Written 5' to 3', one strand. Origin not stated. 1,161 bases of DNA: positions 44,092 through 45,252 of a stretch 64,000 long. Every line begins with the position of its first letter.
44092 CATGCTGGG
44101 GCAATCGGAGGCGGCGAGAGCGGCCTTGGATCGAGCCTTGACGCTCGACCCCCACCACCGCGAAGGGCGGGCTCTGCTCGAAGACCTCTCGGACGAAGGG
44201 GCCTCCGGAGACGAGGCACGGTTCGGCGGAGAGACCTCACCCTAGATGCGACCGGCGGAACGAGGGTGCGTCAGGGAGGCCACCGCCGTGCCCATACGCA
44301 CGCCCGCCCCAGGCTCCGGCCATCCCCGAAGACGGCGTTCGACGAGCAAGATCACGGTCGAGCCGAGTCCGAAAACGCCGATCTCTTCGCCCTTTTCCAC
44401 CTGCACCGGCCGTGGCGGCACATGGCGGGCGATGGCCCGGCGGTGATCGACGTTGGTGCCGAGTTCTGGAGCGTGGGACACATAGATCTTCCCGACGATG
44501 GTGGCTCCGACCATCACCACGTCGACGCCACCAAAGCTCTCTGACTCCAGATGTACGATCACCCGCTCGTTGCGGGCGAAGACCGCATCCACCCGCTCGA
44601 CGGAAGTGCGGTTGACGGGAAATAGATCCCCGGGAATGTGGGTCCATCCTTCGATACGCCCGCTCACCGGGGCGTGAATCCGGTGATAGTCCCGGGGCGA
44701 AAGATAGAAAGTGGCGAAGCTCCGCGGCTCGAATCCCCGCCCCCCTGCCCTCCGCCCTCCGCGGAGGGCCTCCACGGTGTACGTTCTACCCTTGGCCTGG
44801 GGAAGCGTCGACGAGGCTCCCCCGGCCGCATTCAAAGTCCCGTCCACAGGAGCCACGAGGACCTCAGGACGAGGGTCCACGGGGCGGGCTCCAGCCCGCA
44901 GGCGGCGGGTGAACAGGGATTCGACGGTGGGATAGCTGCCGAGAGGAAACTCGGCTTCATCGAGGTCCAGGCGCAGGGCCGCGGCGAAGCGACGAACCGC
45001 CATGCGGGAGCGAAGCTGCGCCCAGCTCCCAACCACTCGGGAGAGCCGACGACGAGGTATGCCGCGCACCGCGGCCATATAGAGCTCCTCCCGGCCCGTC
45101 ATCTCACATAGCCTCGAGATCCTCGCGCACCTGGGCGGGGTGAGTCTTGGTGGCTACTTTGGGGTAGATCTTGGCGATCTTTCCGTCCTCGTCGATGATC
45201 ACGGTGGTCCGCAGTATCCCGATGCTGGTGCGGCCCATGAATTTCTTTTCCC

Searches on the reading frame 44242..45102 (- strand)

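Call 46: search_protein_families(library=pfam, proteins=[window:44242-45102:-], max_evalue=0.0001)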
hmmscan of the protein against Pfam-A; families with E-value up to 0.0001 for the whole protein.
window:44242-45102:- (286 aa): 1 family
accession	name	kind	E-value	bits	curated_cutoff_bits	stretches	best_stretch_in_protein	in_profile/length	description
PF02666.20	PS_Dcarbxylase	-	9.1e-52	176.1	22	1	62-275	3-197/198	Phosphatidylserine decarboxylase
